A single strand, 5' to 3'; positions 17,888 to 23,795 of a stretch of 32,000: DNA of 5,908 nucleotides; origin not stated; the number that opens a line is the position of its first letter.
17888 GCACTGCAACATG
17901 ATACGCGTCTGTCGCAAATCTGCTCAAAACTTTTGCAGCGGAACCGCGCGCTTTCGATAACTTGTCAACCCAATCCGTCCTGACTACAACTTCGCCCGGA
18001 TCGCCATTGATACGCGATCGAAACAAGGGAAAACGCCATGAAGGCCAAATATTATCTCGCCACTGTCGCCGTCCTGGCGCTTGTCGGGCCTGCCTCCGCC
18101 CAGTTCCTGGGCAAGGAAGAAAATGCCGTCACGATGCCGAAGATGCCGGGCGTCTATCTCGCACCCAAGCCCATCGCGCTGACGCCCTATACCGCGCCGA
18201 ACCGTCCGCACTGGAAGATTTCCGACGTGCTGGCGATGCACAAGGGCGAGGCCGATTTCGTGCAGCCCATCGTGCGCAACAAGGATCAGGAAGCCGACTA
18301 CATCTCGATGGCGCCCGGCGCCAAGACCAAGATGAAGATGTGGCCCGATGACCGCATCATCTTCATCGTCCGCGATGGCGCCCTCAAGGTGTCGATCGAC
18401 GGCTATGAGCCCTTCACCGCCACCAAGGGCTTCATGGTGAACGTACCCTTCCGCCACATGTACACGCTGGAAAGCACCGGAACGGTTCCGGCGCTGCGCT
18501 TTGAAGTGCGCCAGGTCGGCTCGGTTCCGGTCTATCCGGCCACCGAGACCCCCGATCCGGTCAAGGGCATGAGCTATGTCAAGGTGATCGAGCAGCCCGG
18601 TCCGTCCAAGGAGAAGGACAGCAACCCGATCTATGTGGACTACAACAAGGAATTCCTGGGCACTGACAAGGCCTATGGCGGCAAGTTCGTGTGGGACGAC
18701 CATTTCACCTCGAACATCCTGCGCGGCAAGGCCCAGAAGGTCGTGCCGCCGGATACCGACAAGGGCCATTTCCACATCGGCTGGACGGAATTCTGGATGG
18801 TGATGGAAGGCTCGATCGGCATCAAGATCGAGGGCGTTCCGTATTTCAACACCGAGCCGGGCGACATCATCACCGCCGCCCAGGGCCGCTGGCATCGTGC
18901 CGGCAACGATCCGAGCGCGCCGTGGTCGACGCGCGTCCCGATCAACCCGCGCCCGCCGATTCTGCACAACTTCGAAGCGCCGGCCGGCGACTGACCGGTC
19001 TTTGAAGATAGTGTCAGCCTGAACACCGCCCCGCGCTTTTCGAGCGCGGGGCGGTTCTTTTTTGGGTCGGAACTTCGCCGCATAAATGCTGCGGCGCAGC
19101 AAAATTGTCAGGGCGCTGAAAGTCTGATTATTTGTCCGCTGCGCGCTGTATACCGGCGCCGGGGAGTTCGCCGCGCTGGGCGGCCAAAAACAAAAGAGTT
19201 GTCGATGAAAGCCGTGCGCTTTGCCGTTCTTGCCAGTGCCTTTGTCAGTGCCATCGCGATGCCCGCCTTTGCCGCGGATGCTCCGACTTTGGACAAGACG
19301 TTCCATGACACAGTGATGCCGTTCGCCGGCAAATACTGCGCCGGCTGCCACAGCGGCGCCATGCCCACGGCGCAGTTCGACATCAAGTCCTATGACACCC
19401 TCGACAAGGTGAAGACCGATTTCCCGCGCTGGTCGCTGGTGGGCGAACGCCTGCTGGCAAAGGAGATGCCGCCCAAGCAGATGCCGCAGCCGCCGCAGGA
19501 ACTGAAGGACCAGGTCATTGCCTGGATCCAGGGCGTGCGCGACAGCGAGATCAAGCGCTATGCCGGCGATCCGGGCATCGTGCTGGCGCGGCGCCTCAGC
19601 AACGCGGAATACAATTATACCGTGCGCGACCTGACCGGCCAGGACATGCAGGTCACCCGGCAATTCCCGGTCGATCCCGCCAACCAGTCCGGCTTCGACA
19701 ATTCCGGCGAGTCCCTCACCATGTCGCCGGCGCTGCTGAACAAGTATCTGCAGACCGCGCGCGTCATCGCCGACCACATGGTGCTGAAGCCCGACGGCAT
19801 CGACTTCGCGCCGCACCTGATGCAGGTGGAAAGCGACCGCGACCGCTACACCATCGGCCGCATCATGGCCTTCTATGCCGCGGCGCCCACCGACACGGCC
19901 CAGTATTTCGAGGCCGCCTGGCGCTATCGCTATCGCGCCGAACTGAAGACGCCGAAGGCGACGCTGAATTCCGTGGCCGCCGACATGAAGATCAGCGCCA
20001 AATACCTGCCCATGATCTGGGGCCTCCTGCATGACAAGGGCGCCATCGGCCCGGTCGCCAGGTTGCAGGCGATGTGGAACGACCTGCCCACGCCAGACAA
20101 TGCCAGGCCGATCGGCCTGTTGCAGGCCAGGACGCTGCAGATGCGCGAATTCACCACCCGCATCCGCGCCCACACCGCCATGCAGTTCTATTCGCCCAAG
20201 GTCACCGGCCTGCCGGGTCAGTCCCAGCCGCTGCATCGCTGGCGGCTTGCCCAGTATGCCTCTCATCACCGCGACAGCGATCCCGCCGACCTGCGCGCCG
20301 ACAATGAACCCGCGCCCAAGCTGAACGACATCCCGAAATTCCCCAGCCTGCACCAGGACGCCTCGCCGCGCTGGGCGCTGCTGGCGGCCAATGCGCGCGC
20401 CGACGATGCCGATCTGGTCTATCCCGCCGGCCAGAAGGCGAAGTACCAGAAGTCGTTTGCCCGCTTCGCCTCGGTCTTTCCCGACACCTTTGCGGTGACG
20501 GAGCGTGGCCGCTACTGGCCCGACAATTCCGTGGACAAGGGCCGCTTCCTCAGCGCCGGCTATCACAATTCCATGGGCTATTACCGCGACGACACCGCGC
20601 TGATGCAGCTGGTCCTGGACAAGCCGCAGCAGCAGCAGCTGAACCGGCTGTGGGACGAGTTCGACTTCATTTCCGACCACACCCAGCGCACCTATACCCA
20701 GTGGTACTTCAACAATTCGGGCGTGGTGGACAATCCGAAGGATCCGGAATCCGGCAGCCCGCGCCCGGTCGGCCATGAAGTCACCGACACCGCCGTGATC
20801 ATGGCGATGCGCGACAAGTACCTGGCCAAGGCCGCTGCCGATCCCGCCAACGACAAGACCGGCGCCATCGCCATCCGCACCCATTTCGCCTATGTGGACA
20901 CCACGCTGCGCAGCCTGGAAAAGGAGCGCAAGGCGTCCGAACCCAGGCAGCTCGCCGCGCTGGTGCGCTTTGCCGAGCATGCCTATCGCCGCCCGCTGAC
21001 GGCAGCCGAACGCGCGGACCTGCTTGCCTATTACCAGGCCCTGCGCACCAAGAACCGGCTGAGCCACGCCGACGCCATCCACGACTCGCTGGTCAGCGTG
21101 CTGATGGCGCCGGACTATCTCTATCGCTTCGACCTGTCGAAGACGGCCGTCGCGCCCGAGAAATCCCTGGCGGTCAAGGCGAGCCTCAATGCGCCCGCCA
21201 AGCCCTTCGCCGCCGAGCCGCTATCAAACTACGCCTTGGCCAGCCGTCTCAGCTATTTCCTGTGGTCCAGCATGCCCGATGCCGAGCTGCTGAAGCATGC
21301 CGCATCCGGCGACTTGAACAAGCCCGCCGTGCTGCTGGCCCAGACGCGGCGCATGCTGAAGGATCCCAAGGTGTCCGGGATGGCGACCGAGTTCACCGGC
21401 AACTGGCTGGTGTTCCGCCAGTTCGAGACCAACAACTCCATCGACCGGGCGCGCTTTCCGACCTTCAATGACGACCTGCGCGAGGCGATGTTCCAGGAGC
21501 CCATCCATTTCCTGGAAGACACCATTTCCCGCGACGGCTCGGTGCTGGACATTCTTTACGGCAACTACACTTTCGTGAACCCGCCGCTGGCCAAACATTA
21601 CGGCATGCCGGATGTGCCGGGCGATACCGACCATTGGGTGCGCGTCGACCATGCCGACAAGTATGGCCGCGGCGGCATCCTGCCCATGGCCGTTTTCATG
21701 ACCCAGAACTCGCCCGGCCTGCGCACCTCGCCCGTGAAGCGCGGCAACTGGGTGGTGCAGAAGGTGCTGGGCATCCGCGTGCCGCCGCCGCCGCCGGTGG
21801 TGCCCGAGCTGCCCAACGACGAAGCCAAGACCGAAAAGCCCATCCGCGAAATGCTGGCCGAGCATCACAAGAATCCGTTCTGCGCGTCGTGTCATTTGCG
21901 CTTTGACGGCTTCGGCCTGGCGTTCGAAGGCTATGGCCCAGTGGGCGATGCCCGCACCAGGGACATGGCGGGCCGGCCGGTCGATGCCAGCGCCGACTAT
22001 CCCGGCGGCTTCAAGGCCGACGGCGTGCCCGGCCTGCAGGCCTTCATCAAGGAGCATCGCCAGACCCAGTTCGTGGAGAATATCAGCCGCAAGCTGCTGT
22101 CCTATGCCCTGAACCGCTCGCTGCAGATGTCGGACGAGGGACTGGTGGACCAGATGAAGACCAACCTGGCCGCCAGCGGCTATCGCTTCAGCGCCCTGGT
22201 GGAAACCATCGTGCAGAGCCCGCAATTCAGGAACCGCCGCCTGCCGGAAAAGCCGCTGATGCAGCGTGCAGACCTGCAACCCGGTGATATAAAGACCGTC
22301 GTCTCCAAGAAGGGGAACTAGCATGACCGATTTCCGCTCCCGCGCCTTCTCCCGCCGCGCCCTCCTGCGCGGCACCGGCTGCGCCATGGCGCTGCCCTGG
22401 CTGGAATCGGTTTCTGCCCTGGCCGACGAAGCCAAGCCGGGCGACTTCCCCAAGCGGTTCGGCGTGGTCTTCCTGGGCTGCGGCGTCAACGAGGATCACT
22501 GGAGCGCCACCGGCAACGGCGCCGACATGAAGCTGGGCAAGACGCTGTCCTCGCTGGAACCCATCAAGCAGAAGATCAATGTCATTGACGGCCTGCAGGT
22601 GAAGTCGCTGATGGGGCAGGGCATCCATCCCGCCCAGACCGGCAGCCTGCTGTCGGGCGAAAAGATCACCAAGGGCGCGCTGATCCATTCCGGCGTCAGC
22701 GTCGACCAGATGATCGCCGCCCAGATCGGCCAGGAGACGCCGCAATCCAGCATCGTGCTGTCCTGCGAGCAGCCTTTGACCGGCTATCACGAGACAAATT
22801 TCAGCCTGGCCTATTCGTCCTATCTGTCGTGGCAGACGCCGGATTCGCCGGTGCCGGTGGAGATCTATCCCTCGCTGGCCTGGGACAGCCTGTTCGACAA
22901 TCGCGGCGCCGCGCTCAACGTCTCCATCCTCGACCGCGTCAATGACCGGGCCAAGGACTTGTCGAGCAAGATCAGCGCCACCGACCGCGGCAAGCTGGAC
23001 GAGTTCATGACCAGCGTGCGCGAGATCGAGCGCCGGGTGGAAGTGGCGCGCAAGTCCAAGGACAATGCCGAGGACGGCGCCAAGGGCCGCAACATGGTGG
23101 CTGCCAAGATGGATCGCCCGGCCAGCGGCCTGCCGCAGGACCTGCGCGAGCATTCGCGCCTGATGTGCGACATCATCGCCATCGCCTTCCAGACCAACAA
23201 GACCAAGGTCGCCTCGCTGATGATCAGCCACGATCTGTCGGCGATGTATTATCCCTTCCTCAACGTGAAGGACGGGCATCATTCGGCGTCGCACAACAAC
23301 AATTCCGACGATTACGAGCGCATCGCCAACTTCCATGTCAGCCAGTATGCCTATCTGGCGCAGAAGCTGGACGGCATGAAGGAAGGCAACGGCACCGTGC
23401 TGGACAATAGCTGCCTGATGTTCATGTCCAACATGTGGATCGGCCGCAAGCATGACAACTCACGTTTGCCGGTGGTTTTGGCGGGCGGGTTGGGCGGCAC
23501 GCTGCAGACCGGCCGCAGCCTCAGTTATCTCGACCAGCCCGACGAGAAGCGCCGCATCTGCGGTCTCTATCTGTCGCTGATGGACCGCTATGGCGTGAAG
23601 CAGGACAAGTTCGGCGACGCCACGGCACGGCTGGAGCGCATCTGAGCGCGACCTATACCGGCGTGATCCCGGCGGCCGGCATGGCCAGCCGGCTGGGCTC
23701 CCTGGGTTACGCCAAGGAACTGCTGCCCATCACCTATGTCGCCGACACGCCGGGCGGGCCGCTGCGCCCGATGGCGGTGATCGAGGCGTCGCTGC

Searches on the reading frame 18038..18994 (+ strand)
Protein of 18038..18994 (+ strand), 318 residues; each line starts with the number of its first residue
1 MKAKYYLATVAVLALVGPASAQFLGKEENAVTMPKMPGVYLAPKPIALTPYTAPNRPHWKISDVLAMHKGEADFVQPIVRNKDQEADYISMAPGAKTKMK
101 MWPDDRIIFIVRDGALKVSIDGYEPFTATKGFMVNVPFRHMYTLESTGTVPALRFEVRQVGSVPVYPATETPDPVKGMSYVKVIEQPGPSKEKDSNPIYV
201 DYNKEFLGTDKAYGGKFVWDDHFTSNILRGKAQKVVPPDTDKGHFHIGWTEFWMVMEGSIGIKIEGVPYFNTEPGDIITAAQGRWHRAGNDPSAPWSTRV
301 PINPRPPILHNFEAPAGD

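Call 41: search_protein_families(library=pfam, proteins=[window:18038-18994:+], max_evalue=0.001)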
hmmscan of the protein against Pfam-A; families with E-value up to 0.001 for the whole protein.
window:18038-18994:+ (318 aa): 2 families
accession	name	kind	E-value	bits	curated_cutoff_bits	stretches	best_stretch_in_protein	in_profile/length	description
PF07883.17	Cupin_2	-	2.3e-09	37.3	27.2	1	237-292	6-60/70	Cupin domain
PF11699.14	CENP-C_C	-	9.8e-05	23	29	1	89-149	17-76/85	Mif2/CENP-C like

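Call 67: search_protein_families(library=ncbifam, proteins=[window:18038-18994:+], max_evalue=0.01)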
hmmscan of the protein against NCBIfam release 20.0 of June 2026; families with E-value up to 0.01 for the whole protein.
window:18038-18994:+ (318 aa): 0 families

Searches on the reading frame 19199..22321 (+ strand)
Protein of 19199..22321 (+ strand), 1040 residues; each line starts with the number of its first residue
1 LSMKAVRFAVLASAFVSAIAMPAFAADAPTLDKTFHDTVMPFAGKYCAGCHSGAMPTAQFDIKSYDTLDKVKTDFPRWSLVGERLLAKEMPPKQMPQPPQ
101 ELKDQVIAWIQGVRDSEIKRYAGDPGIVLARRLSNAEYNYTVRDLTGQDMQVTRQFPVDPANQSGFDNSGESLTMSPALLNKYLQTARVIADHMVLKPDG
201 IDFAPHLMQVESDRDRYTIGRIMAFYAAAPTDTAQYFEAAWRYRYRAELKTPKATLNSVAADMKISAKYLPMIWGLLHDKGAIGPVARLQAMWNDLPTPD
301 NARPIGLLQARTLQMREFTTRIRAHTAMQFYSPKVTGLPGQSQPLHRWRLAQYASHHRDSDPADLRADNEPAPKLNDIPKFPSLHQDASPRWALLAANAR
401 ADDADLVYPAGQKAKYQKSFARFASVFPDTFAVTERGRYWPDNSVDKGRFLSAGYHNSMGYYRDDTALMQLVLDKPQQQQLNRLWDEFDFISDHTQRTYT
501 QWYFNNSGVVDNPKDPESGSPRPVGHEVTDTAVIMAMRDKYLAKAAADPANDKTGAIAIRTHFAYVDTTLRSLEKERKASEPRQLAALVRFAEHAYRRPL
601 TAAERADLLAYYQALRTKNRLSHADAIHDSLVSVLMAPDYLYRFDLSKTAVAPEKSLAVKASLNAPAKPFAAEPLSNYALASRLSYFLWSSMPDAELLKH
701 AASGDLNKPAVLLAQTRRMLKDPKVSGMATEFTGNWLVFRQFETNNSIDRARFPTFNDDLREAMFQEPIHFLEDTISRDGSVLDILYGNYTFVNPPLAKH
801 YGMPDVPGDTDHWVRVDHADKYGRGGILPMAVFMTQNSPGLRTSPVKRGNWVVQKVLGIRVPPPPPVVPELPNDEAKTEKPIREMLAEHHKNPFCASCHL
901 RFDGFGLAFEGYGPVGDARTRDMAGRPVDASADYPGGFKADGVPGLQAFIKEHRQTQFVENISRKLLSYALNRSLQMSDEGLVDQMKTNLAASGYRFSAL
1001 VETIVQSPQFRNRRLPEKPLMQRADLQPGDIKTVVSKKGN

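Call 41: search_protein_families(library=pfam, proteins=[window:19199-22321:+], max_evalue=0.001)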
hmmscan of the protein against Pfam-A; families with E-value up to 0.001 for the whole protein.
window:19199-22321:+ (1040 aa): 5 families
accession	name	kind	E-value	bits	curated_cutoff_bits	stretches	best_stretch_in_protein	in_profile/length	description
PF07631.16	PSD4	-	2.2e-42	145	23.3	1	675-803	1-128/128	Protein of unknown function (DUF1592)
PF07627.16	PSCyt3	-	2.1e-28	98.9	27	1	824-922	1-98/98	Protein of unknown function (DUF1588)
PF07626.16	PSD3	-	3.9e-22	78.9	23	1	131-195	1-64/65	Protein of unknown function (DUF1587)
PF07624.16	PSD2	-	2.8e-18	65.8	25.8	1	939-1010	4-74/74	Protein of unknown function (DUF1585)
PF07637.16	PSD5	-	6e-12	46.2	34.2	1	587-644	5-61/62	Protein of unknown function (DUF1595)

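Call 67: search_protein_families(library=ncbifam, proteins=[window:19199-22321:+], max_evalue=0.01)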
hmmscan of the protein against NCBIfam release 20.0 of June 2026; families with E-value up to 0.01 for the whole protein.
window:19199-22321:+ (1040 aa): 0 families

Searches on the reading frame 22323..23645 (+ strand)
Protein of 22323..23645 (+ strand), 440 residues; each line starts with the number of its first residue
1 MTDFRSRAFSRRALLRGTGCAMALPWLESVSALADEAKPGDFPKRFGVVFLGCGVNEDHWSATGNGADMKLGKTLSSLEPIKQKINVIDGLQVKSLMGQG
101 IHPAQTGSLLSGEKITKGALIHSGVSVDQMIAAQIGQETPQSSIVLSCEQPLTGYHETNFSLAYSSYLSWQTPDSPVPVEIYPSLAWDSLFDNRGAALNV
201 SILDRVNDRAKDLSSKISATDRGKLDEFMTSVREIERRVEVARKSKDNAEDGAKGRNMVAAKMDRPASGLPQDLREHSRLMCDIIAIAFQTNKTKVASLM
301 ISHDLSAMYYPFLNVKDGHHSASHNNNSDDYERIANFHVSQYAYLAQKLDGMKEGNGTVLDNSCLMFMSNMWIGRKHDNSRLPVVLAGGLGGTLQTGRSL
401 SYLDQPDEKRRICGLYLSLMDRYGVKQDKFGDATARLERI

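Call 41: search_protein_families(library=pfam, proteins=[window:22323-23645:+], max_evalue=0.001)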
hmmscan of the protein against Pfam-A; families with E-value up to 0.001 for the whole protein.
window:22323-23645:+ (440 aa): 1 family
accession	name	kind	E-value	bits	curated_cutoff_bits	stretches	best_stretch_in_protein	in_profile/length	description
PF07586.16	HXXSHH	-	5.9e-77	259.7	30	1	45-343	1-307/307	Protein of unknown function (DUF1552)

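Call 67: search_protein_families(library=ncbifam, proteins=[window:22323-23645:+], max_evalue=0.01)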
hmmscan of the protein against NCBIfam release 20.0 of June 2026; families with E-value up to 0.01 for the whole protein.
window:22323-23645:+ (440 aa): 0 families
